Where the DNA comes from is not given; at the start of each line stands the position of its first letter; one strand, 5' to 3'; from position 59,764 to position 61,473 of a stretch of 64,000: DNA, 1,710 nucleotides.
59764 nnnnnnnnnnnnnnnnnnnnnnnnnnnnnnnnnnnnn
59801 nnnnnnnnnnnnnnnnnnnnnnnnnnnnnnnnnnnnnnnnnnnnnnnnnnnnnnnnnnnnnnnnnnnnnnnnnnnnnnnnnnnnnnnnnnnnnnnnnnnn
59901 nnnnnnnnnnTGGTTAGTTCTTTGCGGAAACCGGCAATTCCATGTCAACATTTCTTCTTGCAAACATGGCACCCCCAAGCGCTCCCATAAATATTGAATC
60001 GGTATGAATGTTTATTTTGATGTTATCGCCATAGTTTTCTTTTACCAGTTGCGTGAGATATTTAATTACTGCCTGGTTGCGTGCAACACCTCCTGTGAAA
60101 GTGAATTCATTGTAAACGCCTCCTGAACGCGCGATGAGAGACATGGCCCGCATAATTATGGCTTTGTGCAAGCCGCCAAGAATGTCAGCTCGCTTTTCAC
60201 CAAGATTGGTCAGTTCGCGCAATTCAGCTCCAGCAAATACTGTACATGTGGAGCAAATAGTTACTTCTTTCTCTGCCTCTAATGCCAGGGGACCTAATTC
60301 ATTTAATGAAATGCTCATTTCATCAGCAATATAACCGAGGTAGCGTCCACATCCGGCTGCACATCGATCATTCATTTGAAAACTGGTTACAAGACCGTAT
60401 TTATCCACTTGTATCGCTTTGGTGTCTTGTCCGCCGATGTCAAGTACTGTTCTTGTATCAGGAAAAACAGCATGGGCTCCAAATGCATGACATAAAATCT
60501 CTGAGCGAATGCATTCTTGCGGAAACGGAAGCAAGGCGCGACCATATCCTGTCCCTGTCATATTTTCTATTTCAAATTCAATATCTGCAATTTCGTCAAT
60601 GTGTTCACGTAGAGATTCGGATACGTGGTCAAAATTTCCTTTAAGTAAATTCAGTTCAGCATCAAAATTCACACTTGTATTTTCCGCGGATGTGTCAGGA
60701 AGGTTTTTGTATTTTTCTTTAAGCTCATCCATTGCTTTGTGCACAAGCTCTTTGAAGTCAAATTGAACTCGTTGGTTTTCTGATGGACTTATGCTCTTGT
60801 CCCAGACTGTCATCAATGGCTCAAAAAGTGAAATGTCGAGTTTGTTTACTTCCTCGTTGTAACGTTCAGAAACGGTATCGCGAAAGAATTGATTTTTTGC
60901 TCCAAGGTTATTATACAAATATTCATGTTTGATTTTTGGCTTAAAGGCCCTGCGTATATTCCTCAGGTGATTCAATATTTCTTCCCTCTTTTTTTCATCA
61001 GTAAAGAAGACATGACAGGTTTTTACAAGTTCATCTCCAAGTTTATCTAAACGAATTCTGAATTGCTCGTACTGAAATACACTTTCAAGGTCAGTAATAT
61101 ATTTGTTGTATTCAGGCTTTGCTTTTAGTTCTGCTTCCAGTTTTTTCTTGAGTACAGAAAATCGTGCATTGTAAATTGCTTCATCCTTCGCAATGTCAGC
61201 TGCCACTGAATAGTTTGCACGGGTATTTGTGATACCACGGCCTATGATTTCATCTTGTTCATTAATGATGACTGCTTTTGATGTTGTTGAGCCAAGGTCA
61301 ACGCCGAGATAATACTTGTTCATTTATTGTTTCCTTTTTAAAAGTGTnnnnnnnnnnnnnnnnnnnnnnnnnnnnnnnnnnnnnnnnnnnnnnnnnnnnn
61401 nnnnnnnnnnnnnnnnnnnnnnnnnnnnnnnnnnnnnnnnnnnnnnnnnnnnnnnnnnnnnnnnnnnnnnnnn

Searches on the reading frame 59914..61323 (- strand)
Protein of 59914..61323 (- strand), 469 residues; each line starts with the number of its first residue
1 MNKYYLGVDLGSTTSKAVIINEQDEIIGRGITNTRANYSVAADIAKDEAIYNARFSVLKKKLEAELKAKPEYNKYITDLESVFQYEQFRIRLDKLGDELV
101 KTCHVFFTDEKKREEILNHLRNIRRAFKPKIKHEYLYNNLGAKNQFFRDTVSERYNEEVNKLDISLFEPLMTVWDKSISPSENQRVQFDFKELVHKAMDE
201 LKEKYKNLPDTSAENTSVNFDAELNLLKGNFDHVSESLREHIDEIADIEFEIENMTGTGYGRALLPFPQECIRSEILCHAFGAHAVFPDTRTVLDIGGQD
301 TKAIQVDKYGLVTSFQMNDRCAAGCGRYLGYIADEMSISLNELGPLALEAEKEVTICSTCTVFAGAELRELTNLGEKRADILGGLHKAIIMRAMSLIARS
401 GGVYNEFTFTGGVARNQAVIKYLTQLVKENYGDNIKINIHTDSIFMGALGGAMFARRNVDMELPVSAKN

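Call 4: search_protein_families(library=pfam, proteins=[window:59914-61323:-])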
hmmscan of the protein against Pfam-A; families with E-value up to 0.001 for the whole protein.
window:59914-61323:- (469 aa): 2 families
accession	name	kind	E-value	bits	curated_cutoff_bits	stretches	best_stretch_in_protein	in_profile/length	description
PF01869.26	BcrAD_BadFG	-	2.5e-68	231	31.5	1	6-455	1-271/271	BadF/BadG/BcrA/BcrD ATPase family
PF00370.27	FGGY_N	-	1.9e-05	24.9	28.8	0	4-38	1-35/245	FGGY family of carbohydrate kinases, N-terminal domain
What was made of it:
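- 59914..61323 (-): BcrA-like ATPase subunit of class I benzoyl-CoA reductase, 469 aa. PF01869 (call 4).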

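Call 7: search_protein_families(library=ncbifam, proteins=[window:59914-61323:-], max_evalue=0.00001)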
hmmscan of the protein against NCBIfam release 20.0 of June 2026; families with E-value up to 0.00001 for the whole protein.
window:59914-61323:- (469 aa): 5 families
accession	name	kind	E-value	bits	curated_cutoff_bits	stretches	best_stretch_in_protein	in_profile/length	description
TIGR02259.1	benz_CoA_red_A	equivalog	1.4e-131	439.3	578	1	4-455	3-432/432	benzoyl-CoA reductase subunit A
TIGR00241.1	CoA_E_activ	domain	1.2e-51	175.6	125.4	1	235-453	38-247/248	acyl-CoA dehydratase activase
TIGR03192.1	benz_CoA_bzdQ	equivalog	1.4e-40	139.6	380.2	1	232-455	68-286/293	benzoyl-CoA reductase, bzd-type, subunit Q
TIGR02261.1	benz_CoA_red_D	equivalog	1.6e-27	96.3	312.85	1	251-454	61-261/262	benzoyl-CoA reductase subunit D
TIGR03286.1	methan_mark_15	hypoth_equivalog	6.1e-23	81.4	455.75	1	241-455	188-401/404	methanogenesis marker 15 protein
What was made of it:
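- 59914..61323 (-): TIGR02259 scores 439 bits, below its 578 cutoff (call 7).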

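Call 20: find_related_loci(query=window:59914-61323:-, collection=metagenome_contigs, flank=10000)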
Query window:59914-61323:- (469 aa) in metagenome_contigs; peptide patterns used: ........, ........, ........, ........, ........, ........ (x = any residue, [..] = any of these).
600 stretches matched a pattern (row limit reached: there are more); 552 encode a relative of the query (tblastn E <= 1e-3); the best 80 are kept; 80 distinct loci.
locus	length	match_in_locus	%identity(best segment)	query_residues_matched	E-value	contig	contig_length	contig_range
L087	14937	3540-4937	90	1-466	0e+0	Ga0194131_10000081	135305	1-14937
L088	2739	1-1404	88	1-468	0e+0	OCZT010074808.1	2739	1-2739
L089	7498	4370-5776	86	1-469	0e+0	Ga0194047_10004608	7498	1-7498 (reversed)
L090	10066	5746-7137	87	1-464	0e+0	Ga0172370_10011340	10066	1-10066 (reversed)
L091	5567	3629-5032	85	1-468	0e+0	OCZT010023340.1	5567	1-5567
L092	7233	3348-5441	86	1-464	0e+0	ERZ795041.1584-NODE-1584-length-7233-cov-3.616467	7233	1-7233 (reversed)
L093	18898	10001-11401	84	1-468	0e+0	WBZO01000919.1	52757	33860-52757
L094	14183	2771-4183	79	1-468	0e+0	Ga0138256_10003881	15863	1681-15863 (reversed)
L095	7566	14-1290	90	44-469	0e+0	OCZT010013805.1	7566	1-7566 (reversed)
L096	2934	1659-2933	82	1-432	0e+0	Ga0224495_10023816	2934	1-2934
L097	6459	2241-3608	72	1-457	0e+0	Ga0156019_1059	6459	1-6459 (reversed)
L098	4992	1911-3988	52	3-457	5e-155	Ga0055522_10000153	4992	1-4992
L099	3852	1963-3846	53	5-455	1e-156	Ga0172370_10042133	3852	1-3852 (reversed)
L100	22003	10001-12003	49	3-457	1e-138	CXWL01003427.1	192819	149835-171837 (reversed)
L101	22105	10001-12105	49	3-458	6e-131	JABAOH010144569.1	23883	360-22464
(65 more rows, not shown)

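Call 47: search_protein_families(library=pfam, proteins=[L095:1422-2252:-, L095:2152-3081:-, L095:3116-3892:-, L095:4038-4970:-, L090:7101-7895:+, L090:8403-10064:+])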
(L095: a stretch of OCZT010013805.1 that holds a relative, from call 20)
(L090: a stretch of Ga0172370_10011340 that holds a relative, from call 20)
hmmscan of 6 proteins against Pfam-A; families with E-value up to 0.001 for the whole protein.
L095:1422-2252:- (277 aa): 2 families
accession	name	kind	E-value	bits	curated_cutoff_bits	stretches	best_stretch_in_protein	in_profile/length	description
PF01844.29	HNH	-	6.7e-06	26.6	21.4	1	150-197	1-45/47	HNH endonuclease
PF14279.12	HNH_5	-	0.00047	20.5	27.5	1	150-196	1-43/56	HNH endonuclease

L095:2152-3081:- (310 aa): 1 family
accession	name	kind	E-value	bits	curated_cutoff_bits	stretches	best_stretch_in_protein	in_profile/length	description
PF02086.21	MethyltransfD12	-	1.9e-35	123.3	22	1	18-237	1-230/253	D12 class N6 adenine-specific DNA methyltransferase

L095:3116-3892:- (259 aa): 0 families

L095:4038-4970:- (311 aa): 0 families

L090:7101-7895:+ (265 aa): 3 families
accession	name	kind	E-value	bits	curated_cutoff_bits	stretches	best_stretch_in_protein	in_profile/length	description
PF00027.35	cNMP_binding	-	3.8e-17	62.5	27.5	1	61-146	2-88/89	Cyclic nucleotide-binding domain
PF13545.12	HTH_Crp_2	-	6.2e-16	58.6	27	1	179-250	1-70/70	Crp-like helix-turn-helix domain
PF00325.26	Crp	-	3.3e-07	30.4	21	1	202-232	2-32/32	Bacterial regulatory proteins, crp family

L090:8403-10064:+ (554 aa): 2 families
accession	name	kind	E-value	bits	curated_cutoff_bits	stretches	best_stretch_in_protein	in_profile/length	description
PF13620.12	CarboxypepD_reg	-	1.7e-15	57.5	32.3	1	42-123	1-82/82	Carboxypeptidase regulatory-like domain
PF13715.12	CarbopepD_reg_2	-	6e-15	55.5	32.2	1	43-132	1-86/88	CarboxypepD_reg-like domain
